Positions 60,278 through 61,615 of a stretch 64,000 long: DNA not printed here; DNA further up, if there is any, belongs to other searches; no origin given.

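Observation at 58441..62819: Tightly coupled five-gene operon built around an OLD-family ATPase-Toprim nuclease and two KTSC-domain mini-proteins: candidate undescribed defence system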

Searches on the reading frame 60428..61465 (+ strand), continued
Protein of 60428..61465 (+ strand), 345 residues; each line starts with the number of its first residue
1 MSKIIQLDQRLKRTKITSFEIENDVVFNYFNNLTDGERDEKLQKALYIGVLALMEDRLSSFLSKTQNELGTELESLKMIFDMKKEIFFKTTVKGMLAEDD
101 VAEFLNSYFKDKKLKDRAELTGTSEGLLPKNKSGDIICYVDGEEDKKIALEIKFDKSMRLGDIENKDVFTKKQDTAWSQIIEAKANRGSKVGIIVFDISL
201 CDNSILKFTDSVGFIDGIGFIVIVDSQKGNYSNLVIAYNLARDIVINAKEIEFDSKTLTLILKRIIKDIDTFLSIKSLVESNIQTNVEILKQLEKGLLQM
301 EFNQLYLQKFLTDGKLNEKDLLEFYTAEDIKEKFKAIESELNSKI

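Call 67: search_solved_structures(query=L026:5861-7987:+, max_evalue=0.001)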
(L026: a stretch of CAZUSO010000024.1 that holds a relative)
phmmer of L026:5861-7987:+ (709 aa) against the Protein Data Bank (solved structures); distinct sequences matched with E-value up to 0.001: 13.
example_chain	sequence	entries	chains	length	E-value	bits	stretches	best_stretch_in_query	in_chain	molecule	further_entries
8wiv_A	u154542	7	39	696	6.3e-210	702.4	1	10-709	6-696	Helicase HerA central domain-containing protein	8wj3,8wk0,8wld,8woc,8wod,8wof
9c1m_M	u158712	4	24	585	9.9e-60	206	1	104-584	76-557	ATP-binding protein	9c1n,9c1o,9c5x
8ziq_M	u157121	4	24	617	5.2e-55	190.4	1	94-569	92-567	HerA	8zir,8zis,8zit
8xau_A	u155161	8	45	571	1.6e-51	178.8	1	103-575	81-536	ATP-binding protein | HerA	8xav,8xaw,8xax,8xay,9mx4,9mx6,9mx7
8j4u_M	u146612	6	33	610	3e-33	118.5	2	424-588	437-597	Nucleoside triphosphate hydrolase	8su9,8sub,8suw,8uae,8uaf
8yho_A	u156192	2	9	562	5.7e-31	110.9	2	104-248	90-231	DUF87 domain-containing protein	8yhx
4d2i_A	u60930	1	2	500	5.4e-29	104.4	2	421-575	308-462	HERA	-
9x1l_A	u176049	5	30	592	6.1e-28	100.9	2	461-572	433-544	DNA helicase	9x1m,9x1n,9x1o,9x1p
8wet_A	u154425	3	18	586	3e-11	45.7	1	441-531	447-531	TdpA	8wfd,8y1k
7es4_A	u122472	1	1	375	5.4e-09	38.3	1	419-507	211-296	DNA phosphorothioation-dependent restriction protein DptH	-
7x8c_A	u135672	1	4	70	4.5e-07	31.9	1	641-708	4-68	KTSC domain-containing protein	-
4rgi_A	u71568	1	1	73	5.1e-06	28.4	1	636-705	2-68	Uncharacterized protein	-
11kk_A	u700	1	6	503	5.2e-05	25.1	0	453-539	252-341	HerA like helicase YjgR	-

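Call 72: search_dna_similar(query=window:60428-61465:+, collection=plasmids, mode=protein, max_rows=15)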
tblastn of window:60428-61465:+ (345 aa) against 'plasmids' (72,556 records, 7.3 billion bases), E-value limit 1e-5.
Records with a match: 1; places in all: 1; records where one place covers at least 80% of the query: 1.
Best place of each record, by identity: <60% 1.
By first word of the organism name: Paracoccus 1.
By predicted mobility (MOB-suite, as given by PLSDB): mobilizable 1.
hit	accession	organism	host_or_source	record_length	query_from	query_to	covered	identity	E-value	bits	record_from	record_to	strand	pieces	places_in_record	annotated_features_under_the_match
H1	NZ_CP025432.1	Paracoccus zhejiangensis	single cell,sludge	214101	4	342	98%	56.6%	1e-121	392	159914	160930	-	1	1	hypothetical protein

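Call 73: search_dna_similar(query=window:60428-61465:+, collection=phages, mode=protein, max_rows=15)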
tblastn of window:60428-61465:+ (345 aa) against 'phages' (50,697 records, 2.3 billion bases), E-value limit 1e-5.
No match.

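Call 74: get_annotated_region(hit=H1, flank=7000)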
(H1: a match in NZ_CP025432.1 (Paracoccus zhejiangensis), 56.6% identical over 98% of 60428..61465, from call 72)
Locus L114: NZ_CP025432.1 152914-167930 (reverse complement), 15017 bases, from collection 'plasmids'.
description: Paracoccus zhejiangensis strain J6 plasmid pPZ02, complete sequence
organism: Paracoccus zhejiangensis (NCBI taxid 1077935)
taxonomy: Bacteria; Pseudomonadota; Alphaproteobacteria; Rhodobacterales; Paracoccaceae; Paracoccus; Paracoccus zhejiangensis
host: -; source: single cell,sludge; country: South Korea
typing (MOB-suite, as given by PLSDB): mobilizable; replicon rep_cluster_517; relaxase MOBP
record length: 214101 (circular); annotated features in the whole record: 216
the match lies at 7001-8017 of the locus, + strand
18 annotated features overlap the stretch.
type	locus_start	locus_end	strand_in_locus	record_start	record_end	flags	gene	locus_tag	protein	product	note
CDS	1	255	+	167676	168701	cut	-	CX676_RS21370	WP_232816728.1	ADP-ribosylglycohydrolase family protein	-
CDS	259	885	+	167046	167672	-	-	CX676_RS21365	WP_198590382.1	uracil-DNA glycosylase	-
CDS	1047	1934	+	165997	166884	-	-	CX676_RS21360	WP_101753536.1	site-specific integrase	-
CDS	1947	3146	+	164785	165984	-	-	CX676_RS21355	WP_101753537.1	IS91 family transposase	-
CDS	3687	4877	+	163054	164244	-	-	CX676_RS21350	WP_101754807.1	SIR2 family protein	-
CDS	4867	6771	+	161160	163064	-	-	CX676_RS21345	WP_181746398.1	DUF87 domain-containing protein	-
CDS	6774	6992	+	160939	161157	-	-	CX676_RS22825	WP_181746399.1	KTSC domain-containing protein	-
CDS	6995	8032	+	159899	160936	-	-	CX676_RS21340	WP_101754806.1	hypothetical protein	-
CDS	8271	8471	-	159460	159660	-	-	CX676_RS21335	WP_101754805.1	hypothetical protein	-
CDS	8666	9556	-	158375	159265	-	-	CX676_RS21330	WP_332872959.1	zincin-like metallopeptidase domain-containing protein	-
CDS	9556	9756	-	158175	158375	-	-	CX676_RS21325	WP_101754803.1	hypothetical protein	-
CDS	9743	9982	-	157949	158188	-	-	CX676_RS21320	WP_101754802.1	hypothetical protein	-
CDS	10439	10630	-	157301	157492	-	-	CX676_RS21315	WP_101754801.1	hypothetical protein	-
CDS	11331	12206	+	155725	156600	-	-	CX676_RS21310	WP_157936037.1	hypothetical protein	-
CDS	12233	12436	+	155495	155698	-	-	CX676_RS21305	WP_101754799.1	hypothetical protein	-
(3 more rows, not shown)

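Call 89: search_protein_families(library=pfam, proteins=[L037:1025-2830:+, L037:2859-3068:+, L037:3085-4101:+, L096:3419-4684:+, L096:4693-5580:+, L096:5599-6528:+, L096:6551-6841:+, L020:9224-10522:+, L020:10546-12093:+, L104:2955-5399:+], max_evalue=0.1)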
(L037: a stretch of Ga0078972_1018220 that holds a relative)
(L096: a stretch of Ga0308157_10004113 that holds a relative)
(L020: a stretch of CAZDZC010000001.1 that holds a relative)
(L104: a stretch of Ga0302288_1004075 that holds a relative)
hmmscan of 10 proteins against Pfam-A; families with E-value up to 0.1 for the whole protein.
L037:1025-2830:+ (602 aa): 10 families
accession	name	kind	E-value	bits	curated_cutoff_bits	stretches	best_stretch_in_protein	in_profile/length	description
PF00004.35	AAA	-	7e-28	98.1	21.2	1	385-516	1-130/131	ATPase family associated with various cellular activities (AAA)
PF22977.2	WHD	-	4.5e-09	36.7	27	1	152-242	5-124/221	Winged helix domain, variant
PF17862.7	AAA_lid_3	-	0.00022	21.2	27.2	1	540-580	1-43/45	AAA+ lid domain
PF13401.12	AAA_22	-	0.026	15.3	27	0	385-417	8-43/130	AAA domain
PF21895.1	MTHFR_C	-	0.028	14.2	27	0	40-122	61-146/301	MTHFR, SAM-binding regulatory domain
PF07724.20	AAA_2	-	0.033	14.6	27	1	382-485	3-100/166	AAA domain (Cdc48 subfamily)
PF00158.32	Sigma54_activat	-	0.061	13.5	20.2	0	371-415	11-58/168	Sigma-54 interaction domain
PF07728.20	AAA_5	-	0.07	13.6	22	0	385-509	2-139/139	AAA domain (dynein-related subfamily)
PF01293.25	PEPCK_ATP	-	0.079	12.1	26.5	0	378-401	206-230/465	Phosphoenolpyruvate carboxykinase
PF13191.12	AAA_16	-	0.089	13.7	32.6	0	383-409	25-51/167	AAA ATPase domain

L037:2859-3068:+ (70 aa): 0 families

L037:3085-4101:+ (339 aa): 7 families
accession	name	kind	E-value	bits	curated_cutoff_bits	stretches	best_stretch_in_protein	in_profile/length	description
PF25583.1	WCX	-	4.8e-19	68.9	23.9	1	256-333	2-76/76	WCX domain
PF13280.12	WYL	-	8.4e-17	61.4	21.8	1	161-225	4-68/70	WYL domain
PF08279.18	HTH_11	-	3.8e-07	30.3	25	1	22-66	1-46/55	HTH domain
PF21476.4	PF0610-like_N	-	0.0082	16.8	33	0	33-57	12-36/50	PF0610-like, N-terminal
PF08220.18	HTH_DeoR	-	0.011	15.9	21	1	25-64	4-43/57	DeoR-like helix-turn-helix domain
PF19187.6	HTH_PafC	-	0.021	15.1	32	1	19-109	2-99/115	PafC helix-turn-helix domain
PF13518.12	HTH_28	-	0.032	14.8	25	0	22-64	2-41/52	Helix-turn-helix domain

L096:3419-4684:+ (422 aa): 5 families
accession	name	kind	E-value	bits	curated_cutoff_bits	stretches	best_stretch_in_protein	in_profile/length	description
PF08397.16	IMD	-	0.005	16.8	26.2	1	52-127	77-156/219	IRSp53/MIM homology domain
PF04472.17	SepF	-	0.0079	16.8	27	1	298-351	7-61/72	Cell division protein SepF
PF01312.24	Bac_export_2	-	0.013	15.2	24.4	1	217-316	121-218/335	FlhB HrpN YscU SpaS Family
PF09551.15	Spore_II_R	-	0.04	14.8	25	1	315-381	41-105/128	Stage II sporulation protein R (spore_II_R)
PF04397.21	LytTR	-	0.075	13.7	22.6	0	296-329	35-68/98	LytTr DNA-binding domain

L096:4693-5580:+ (296 aa): 0 families

L096:5599-6528:+ (310 aa): 7 families
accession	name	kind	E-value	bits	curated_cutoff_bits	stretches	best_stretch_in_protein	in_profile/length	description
PF00515.34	TPR_1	-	2.3e-07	30.7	27.8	1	206-234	5-33/34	Tetratricopeptide repeat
PF07719.23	TPR_2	-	2e-06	27.9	27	1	207-234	6-33/34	Tetratricopeptide repeat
PF13414.12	TPR_11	-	2.8e-05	24.1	26.8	1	213-247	5-39/42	TPR repeat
PF13181.12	TPR_8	-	7.2e-05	23.1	25.7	0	208-234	7-33/34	Tetratricopeptide repeat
PF13424.12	TPR_12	-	0.0028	18.3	30.1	1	214-263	15-72/77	Tetratricopeptide repeat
PF23558.1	TPR_P4H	-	0.015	15.8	27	1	195-242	35-82/91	Prolyl 4-hydroxylase peptide-substrate-binding domain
PF13431.12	TPR_17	-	0.045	14.5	24.4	0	226-256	3-33/34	Tetratricopeptide repeat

L096:6551-6841:+ (97 aa): 0 families

L020:9224-10522:+ (433 aa): 18 families
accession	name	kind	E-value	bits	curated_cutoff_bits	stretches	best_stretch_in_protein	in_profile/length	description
PF00578.27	AhpC-TSA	-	1.6e-19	70.5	26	1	261-380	1-123/124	AhpC/TSA family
PF08534.16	Redoxin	-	1.1e-16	61.3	26.6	1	262-385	3-135/148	Redoxin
PF13905.12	Thioredoxin_8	-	3.6e-15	56.5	27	1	286-378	1-94/94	Thioredoxin-like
PF00085.26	Thioredoxin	-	8.1e-10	39.1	23.5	1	285-334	17-65/103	Thioredoxin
PF13174.12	TPR_6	-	1.2e-06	29.2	26.3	1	94-125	1-32/33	Tetratricopeptide repeat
PF13525.12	YfiO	-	9e-06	26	25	1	104-225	16-123/203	Outer membrane lipoprotein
PF07719.23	TPR_2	-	9.4e-06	25.8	27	0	93-126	1-34/34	Tetratricopeptide repeat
PF13428.12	TPR_14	-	3e-05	24.7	23.5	0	94-127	2-35/44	Tetratricopeptide repeat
PF13098.12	Thioredoxin_2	-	3.3e-05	24.6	27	1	285-381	4-92/104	Thioredoxin-like domain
PF13432.12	TPR_16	-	4.8e-05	24.2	32.7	0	86-126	27-64/65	Tetratricopeptide repeat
PF13181.12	TPR_8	-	0.00065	20.1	25.7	0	93-126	1-34/34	Tetratricopeptide repeat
PF12895.13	ANAPC3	-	0.00088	19.9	27.2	0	173-201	56-82/82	Anaphase-promoting complex, cyclosome, subunit 3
PF00515.34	TPR_1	-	0.0077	16.5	27.8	0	98-126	6-34/34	Tetratricopeptide repeat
PF20029.6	DUF6436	-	0.0096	16.1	27.3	1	285-382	19-91/133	Domain of unknown function (DUF6436)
PF13424.12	TPR_12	-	0.013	16.1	30.1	0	100-145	10-60/77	Tetratricopeptide repeat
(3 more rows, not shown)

L020:10546-12093:+ (516 aa): 2 families
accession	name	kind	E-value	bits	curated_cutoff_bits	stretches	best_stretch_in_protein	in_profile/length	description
PF01039.27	Carboxyl_trans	-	1.1e-190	634.9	22.3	1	29-514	2-493/493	Carboxyl transferase domain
PF03255.19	ACCA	-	4.3e-11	43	23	2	309-444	94-233/310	Acetyl co-enzyme A carboxylase carboxyltransferase-like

L104:2955-5399:+ (815 aa): 0 families

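Call 90: search_protein_families(library=padloc, proteins=[L104:2955-5399:+, L104:5399-6457:+, L077:2079-4385:+, L067:3402-5543:+, L056:4747-5034:+, L089:2984-4006:+, L011:9029-10486:+, L011:11048-14443:+, L037:3085-4101:+, L001:8001-9032:+], max_evalue=0.001)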
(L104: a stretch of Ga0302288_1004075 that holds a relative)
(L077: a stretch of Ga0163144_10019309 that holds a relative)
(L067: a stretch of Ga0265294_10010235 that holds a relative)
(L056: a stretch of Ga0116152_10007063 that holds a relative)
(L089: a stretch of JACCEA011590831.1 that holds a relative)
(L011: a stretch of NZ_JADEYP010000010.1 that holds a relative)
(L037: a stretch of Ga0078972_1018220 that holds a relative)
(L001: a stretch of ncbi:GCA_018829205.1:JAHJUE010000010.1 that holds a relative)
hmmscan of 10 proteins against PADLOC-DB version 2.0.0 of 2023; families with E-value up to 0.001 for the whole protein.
L104:2955-5399:+ (815 aa): 2 families
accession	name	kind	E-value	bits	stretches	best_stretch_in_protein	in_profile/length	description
PDLC00288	PtuA1|PtuA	-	3.3e-06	24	1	60-166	294-388/733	AAA ATPase domain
PDLC03859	LmuB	-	0.00052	17.3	0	79-748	3-587/611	-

L104:5399-6457:+ (353 aa): 0 families

L077:2079-4385:+ (769 aa): 9 families
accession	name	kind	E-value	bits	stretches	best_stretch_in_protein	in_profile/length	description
PDLC04887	PDC-S06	-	1.8e-125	418.4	1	1-767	1-783/790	-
PDLC04894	PDC-S06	-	3.1e-104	348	1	1-764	1-735/740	-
PDLC04896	PDC-S06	-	4.1e-99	331.2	1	1-764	1-728/732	-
PDLC04890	PDC-S06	-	5.8e-40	135.6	1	8-690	7-649/732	-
PDLC04897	PDC-S06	-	4.7e-35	119.3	2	24-479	18-442/727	-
PDLC04886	PDC-S06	-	8.5e-32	108.8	1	8-688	7-648/727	-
PDLC02360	PrrC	-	7.5e-13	46.2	1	524-640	141-245/372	PrrC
PDLC04895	PDC-S06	-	1.2e-11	41.9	2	1-56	1-52/784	-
PDLC04898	PDC-S06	-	1.2e-09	35.1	1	31-613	30-616/752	-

L067:3402-5543:+ (714 aa): 2 families
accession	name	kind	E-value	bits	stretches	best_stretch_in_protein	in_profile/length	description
PDLC05023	PDC-S46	-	2.6e-241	801.2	1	1-713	1-718/719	-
PDLC04140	mad8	-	6.3e-07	27.2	1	292-480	100-237/314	mads_8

L056:4747-5034:+ (96 aa): 0 families

L089:2984-4006:+ (341 aa): 0 families

L011:9029-10486:+ (486 aa): 11 families
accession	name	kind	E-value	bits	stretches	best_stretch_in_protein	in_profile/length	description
PDLC00444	JetA1|JetA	-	2.5e-212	703.9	1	3-486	3-489/489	DUF3375 domain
PDLC00457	JetA1|JetA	-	1.2e-93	312.6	1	3-486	2-478/480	DUF3375 domain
PDLC00455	JetA1|JetA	-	2.5e-59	199.3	1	7-464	5-454/484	DUF3375 domain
PDLC00460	JetA1|JetA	-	1.3e-53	180.4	1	10-480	12-474/487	DUF3375 domain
PDLC00447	JetA1|JetA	-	2.4e-30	103.8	1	8-469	14-462/484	DUF3375 domain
PDLC00464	JetA1|JetA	-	6.5e-27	92.6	1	13-353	16-353/492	DUF3375 domain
PDLC00461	JetA1|JetA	-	1.6e-26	91.1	1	19-484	22-472/486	DUF3375 domain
PDLC00452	JetA1|JetA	-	1e-17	61.8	1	10-258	15-254/499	DUF3375 domain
PDLC00465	JetA1|JetA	-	3.6e-09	33.7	1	79-310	76-309/502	DUF3375 domain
PDLC00459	JetA1|JetA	-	4.9e-08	30.3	1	76-280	71-277/486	DUF3375 domain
PDLC00446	JetA1|JetA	-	1.3e-06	25.4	1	19-343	22-352/505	DUF3375 domain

L011:11048-14443:+ (1132 aa): 19 families
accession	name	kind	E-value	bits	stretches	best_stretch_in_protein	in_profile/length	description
PDLC00512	JetC1|JetC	-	0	1117.2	1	5-1128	7-1119/1123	DUF3584 domain; MukB-like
PDLC00518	JetC1|JetC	-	1.6e-179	597.1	1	12-1124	14-1104/1112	DUF3584 domain; MukB-like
PDLC00511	JetC1|JetC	-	1.9e-135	451.3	1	8-1127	10-1094/1108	DUF3584 domain; MukB-like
PDLC00517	JetC1|JetC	-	1e-101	340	1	4-1115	10-1109/1119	DUF3584 domain; MukB-like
PDLC00514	JetC1|JetC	-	3.4e-83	278.2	1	12-1109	6-1084/1117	DUF3584 domain; MukB-like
PDLC00519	JetC1|JetC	-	3e-55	186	1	16-1123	4-1091/1097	DUF3584 domain; MukB-like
PDLC00505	JetC1|JetC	-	2e-32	110.3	1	17-1101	10-1090/1118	DUF3584 domain; MukB-like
PDLC00509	JetC1|JetC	-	2.3e-26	90.2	1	16-1095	15-1113/1158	DUF3584 domain; MukB-like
PDLC00513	JetC1|JetC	-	1.1e-23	81.3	2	574-1090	577-1076/1140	DUF3584 domain; MukB-like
PDLC00503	JetC1|JetC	-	1.5e-18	64.3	1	32-1097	18-1095/1146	DUF3584 domain; MukB-like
PDLC00507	JetC1|JetC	-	2.3e-18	64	2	382-1093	436-1144/1215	DUF3584 domain; MukB-like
PDLC00553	JetC2|JetC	-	4.5e-15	52.7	1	905-1083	1134-1308/1361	DUF3584 domain; MukB-like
PDLC00504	JetC1|JetC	-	3.7e-12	43.1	1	22-478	10-452/1144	DUF3584 domain; MukB-like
PDLC00515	JetC1|JetC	-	3.4e-09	33.3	1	227-1090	286-1146/1212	DUF3584 domain; MukB-like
PDLC00508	JetC1|JetC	-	9.9e-08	28.6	0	219-794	198-773/1106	DUF3584 domain; MukB-like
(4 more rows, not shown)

L037:3085-4101:+ (339 aa): 7 families
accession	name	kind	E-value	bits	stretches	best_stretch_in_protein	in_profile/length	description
PDLC01766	Cas3c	-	2e-38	130.2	1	17-337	4-317/1009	-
PDLC01652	WYL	-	1.4e-35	121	1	157-333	17-162/162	"CAS-I,CAS-II,CAS-III,CAS-IV,CAS-V,CAS-VI; associated_signaling"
PDLC01457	WYL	-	2.3e-35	120.2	1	19-321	2-229/229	"CAS-I,CAS-II,CAS-III,CAS-IV,CAS-V,CAS-VI; associated_signaling"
PDLC03787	RTasWYL-YodC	-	2.6e-06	24.8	1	95-226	221-348/354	DRT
PDLC01484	WYL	-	2.8e-06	24.7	1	301-337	401-437/437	"CAS-I,CAS-II,CAS-III,CAS-IV,CAS-V,CAS-VI; associated_signaling"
PDLC01510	WYL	-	2.8e-06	24.7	1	301-337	401-437/437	"CAS-I,CAS-II,CAS-III,CAS-IV,CAS-V,CAS-VI; associated_signaling"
PDLC01046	WYL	-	0.0005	17.3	0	302-337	399-434/435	HTH-WYL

L001:8001-9032:+ (344 aa): 0 families

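Call 95: find_related_loci(query=A1, collection=viral_contigs, flank=6000)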
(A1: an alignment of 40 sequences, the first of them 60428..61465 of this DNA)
Query A1 (345 aa) in viral_contigs; peptide patterns used: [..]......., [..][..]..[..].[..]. (x = any residue, [..] = any of these).
150 stretches matched a pattern; 3 encode a relative of the query (tblastn E <= 1e-3); 3 distinct loci.
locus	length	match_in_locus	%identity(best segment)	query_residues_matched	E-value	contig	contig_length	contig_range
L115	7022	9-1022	60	4-341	9e-136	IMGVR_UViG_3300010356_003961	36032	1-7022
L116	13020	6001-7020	56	3-342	1e-130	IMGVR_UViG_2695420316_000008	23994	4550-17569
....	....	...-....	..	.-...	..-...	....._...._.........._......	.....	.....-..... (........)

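Call 105: search_protein_representatives(alignment_id=A1)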
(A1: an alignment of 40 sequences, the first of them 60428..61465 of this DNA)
Query: 40 sequences, 345 profile positions. Proteins with E-value up to 0.001 (for the whole library): 329; up to 1e-10: 210; up to 1e-30: 87. The best 150 are listed.
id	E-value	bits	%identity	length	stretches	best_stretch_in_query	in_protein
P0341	9.7e-143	491.8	-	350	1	3-344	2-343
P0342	7.0e-139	479.1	-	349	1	2-338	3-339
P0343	1.4e-135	468.2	-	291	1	54-343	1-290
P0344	1.6e-122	425.3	-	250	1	2-231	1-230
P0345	3.0e-121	421.1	-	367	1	2-343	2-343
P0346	2.0e-112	392.1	-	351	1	3-343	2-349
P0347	2.5e-104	365.5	-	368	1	4-338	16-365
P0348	9.8e-104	363.5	-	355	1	3-344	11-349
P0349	3.4e-103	361.8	-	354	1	2-338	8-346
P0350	2.7e-100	352.2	-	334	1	3-330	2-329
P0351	1.5e-98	346.5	-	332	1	3-329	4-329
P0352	1.6e-98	346.4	-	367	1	3-335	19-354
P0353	1.6e-97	343.1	-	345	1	5-335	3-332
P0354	7.0e-96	337.7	-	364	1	4-343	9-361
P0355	2.9e-95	335.7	-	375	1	4-329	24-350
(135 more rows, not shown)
